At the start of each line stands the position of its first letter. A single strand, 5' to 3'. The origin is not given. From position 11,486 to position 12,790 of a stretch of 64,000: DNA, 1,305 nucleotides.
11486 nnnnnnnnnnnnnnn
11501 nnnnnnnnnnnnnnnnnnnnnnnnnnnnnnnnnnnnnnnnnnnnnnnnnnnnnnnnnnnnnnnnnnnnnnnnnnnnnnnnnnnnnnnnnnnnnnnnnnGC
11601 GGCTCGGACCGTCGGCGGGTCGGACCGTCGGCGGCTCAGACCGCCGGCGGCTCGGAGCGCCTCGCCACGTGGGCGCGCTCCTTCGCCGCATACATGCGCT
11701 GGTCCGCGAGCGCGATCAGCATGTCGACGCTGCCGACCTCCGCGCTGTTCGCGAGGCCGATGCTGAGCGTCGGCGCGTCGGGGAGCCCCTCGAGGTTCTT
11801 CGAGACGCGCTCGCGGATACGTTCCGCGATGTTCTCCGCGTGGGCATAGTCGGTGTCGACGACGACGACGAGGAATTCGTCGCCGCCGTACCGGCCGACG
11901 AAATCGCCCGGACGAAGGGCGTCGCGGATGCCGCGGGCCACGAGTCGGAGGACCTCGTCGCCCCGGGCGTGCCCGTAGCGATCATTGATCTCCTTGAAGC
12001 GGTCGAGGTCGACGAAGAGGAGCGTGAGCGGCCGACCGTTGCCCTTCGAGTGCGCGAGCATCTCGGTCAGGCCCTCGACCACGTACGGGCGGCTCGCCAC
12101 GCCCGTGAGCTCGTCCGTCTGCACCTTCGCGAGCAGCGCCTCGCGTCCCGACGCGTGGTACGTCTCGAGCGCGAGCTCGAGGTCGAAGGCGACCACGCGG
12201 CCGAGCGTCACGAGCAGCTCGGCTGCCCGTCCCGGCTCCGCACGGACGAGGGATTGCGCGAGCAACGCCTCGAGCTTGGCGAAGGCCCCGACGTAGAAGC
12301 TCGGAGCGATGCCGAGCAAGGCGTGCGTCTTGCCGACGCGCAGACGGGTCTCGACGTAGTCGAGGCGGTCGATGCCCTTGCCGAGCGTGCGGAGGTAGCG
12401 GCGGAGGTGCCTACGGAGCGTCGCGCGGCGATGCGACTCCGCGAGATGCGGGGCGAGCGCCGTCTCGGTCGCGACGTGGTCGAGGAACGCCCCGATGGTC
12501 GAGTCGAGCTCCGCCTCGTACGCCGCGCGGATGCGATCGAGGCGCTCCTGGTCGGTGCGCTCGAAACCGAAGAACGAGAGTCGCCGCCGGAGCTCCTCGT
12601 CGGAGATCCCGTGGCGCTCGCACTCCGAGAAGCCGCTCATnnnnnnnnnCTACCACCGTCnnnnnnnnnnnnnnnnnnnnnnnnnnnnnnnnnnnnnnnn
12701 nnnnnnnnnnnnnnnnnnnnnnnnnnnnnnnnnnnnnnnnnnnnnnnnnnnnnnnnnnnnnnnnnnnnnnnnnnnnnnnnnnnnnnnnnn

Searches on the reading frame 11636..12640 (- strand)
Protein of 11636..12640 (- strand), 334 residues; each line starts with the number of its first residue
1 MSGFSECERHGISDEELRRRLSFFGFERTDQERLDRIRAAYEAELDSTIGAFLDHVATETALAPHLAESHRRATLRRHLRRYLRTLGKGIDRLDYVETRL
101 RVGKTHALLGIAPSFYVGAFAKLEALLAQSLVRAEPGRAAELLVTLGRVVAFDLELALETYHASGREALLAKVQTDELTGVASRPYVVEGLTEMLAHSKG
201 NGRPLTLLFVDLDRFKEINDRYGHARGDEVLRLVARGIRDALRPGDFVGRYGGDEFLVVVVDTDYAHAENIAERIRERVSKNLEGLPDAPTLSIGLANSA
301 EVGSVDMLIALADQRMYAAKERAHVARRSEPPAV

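Call 5: search_protein_families(library=pfam, proteins=[window:11636-12640:-], max_evalue=0.1)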
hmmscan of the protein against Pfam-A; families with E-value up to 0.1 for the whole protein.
window:11636-12640:- (334 aa): 2 families
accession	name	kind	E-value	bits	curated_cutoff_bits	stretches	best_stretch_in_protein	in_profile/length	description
PF00990.26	GGDEF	-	2.3e-37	128.7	23.8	1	174-322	2-157/161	Diguanylate cyclase, GGDEF domain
PF11563.14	Protoglobin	-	7.2e-25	88.3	25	1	14-166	2-157/158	Protoglobin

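Call 6: search_protein_families(library=padloc, proteins=[window:11636-12640:-], max_evalue=0.1)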
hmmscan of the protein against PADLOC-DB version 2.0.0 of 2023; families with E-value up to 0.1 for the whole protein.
window:11636-12640:- (334 aa): 0 families

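Call 7: search_protein_families(library=ncbifam, proteins=[window:11636-12640:-], max_evalue=0.1)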
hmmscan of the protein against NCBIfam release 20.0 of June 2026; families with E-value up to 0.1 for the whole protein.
window:11636-12640:- (334 aa): 21 families
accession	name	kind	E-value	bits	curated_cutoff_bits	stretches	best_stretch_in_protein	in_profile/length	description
NF007423.1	PRK09966.1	equivalog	4e-39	134.6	325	1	166-320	232-390/390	diguanylate cyclase DgcN/YfiN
TIGR00254.1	GGDEF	domain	3.5e-38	130.9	37.4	1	173-323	5-160/168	diguanylate cyclase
NF007135.0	PRK09581.1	equivalog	4e-38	131.4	474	1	174-322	293-447/457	PleD family two-component system response regulator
NF038266.1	diguan_SiaD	equivalog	2e-37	128.9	290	1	168-322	89-247/252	biofilm regulation diguanylate cyclase SiaD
NF007380.0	PRK09894.1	equivalog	1.6e-33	116.3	256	1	166-321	122-278/296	diguanylate cyclase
NF041606.1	dguan_cyc_DgcA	equivalog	5.4e-30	104.5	370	1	167-322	172-331/340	diguanylate cyclase DgcA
NF051473.1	DigCycDgcsShew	equivalog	1.1e-29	103.7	400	1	169-322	131-283/291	diguanylate cyclase DgcS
NF011955.1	PRK15426.1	equivalog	1.7e-28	99.1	408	1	175-322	400-553/564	cellulose biosynthesis regulator diguanylate cyclase DgcQ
NF007474.0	PRK10060.1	equivalog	4.4e-27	94.6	782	1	166-323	230-388/663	cyclic di-GMP phosphodiesterase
NF040885.1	diguan_DgcJ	equivalog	8.2e-26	90.8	500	1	161-324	329-490/493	diguanylate cyclase DgcJ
NF047654.1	DiguCycDgcRLepto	equivalog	1e-24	87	500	1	168-321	128-287/295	diguanylate cyclase DgcR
NF007298.0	PRK09776.1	equivalog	1.4e-22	79.5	1135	1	174-281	685-792/1111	diguanylate cyclase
NF008467.0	PRK11359.1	equivalog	3.3e-21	75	857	1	156-320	361-521/800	oxygen-sensing cyclic-di-GMP phosphodiesterase DosP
NF007599.0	PRK10245.1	equivalog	3.9e-21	74.9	402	1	169-321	206-361/371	diguanylate cyclase AdrA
NF045675.1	PhdiestaseDibA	equivalog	2.7e-18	65.7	980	1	169-322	199-356/623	phosphodiesterase DibA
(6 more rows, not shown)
